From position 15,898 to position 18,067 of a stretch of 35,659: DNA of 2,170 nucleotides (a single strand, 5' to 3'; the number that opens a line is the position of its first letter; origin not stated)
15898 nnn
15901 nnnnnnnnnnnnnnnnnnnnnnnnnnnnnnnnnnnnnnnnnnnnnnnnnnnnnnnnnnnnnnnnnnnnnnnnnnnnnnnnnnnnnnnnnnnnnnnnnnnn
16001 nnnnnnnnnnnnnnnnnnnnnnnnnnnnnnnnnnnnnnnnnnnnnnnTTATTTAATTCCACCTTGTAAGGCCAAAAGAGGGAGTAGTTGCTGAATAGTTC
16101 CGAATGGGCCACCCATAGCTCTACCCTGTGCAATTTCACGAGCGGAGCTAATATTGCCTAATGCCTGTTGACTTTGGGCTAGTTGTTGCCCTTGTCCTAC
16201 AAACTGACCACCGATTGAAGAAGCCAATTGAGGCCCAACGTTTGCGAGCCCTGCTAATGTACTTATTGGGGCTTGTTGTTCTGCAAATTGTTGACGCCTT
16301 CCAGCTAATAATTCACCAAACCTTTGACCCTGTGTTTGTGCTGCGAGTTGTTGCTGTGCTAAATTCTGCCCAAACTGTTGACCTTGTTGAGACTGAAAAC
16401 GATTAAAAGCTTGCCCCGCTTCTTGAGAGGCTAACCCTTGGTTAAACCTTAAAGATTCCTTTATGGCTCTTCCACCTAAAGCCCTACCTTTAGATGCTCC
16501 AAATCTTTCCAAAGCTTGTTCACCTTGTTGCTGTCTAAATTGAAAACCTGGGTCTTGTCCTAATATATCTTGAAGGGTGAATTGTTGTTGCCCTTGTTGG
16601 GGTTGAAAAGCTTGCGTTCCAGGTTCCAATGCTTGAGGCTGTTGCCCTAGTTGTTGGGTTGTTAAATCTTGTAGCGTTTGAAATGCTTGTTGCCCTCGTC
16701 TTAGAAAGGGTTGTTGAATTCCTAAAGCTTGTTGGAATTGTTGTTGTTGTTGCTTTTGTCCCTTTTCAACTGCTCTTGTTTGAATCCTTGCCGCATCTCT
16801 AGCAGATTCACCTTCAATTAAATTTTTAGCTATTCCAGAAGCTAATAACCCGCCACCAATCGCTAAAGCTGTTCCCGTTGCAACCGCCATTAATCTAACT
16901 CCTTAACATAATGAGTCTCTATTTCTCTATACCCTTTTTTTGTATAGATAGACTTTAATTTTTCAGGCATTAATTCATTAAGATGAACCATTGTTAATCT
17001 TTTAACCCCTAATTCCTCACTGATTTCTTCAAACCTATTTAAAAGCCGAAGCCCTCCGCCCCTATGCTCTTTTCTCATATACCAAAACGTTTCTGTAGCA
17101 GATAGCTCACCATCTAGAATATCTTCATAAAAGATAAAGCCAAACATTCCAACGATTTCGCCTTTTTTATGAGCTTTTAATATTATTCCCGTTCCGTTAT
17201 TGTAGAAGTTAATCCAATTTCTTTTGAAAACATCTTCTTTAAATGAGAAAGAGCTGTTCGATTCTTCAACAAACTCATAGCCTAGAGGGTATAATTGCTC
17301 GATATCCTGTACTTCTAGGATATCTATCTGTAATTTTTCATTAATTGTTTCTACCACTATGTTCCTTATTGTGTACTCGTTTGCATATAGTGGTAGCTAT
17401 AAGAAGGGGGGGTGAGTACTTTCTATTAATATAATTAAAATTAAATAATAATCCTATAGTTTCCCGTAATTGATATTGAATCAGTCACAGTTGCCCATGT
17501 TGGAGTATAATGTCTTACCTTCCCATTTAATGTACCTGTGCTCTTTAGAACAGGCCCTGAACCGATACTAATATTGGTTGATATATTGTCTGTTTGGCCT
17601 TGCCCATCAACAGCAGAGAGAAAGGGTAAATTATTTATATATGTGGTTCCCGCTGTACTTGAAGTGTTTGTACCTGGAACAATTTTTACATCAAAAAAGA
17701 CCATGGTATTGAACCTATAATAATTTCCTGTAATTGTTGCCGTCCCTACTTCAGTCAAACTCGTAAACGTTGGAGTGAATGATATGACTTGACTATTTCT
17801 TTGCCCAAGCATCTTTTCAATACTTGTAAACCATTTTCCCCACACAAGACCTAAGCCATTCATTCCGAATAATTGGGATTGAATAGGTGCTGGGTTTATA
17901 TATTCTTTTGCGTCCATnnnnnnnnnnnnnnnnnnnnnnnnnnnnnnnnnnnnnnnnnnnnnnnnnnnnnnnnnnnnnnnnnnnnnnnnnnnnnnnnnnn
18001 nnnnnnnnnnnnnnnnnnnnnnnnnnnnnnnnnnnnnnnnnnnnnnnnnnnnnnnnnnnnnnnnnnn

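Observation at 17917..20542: Split gp10-like tail hub whose C-terminal module is also fused to a LamG lectin-like protein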

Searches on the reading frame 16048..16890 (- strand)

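Call 3: search_protein_families(library=pfam, proteins=[window:16048-16890:-], max_evalue=0.1)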
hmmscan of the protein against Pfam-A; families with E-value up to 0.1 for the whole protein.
window:16048-16890:- (280 aa): 1 family
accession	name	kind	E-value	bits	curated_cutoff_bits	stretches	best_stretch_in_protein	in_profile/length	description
PF12836.13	HHH_3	-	0.032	14.8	27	0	247-270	24-47/65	Helix-hairpin-helix motif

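Call 4: search_protein_families(library=phrogs, proteins=[window:16048-16890:-], max_evalue=0.01)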
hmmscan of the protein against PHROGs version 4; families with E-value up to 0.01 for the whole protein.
window:16048-16890:- (280 aa): 1 family
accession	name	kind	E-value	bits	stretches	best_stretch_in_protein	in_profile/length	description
phrog_598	-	DNA, RNA and nucleotide metabolism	1e-18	68.9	1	18-195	15-170/240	DNA ejection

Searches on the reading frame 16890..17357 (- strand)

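Call 3: search_protein_families(library=pfam, proteins=[window:16890-17357:-], max_evalue=0.1)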
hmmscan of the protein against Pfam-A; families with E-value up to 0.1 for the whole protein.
window:16890-17357:- (155 aa): 2 families
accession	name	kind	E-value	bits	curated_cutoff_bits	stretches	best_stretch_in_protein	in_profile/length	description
PF00583.31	Acetyltransf_1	-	1.3e-05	25.9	20.7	1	40-124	18-98/116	Acetyltransferase (GNAT) family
PF13508.13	Acetyltransf_7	-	0.0064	17.3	27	1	59-145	5-84/84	Acetyltransferase (GNAT) domain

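Call 4: search_protein_families(library=phrogs, proteins=[window:16890-17357:-], max_evalue=0.01)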
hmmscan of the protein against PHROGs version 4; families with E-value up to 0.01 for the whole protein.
window:16890-17357:- (155 aa): 1 family
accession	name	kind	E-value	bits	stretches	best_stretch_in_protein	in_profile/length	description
phrog_1249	-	other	5.7e-18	66.3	1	8-153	7-156/180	acetyltransferase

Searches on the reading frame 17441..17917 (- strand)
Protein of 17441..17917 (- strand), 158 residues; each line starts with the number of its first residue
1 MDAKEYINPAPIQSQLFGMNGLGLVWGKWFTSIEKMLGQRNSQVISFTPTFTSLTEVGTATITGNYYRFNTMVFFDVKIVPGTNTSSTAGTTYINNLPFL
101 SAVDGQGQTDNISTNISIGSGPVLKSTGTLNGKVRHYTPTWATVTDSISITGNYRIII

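Call 3: search_protein_families(library=pfam, proteins=[window:17441-17917:-], max_evalue=0.1)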
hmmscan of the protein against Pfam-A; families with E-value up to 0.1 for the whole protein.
window:17441-17917:- (158 aa): 0 families

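Call 4: search_protein_families(library=phrogs, proteins=[window:17441-17917:-], max_evalue=0.01)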
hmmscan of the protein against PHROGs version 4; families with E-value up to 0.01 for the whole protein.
window:17441-17917:- (158 aa): 1 family
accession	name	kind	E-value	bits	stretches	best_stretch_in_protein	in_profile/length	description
phrog_13144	-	unknown function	0.00033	20.6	1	44-102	336-398/464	-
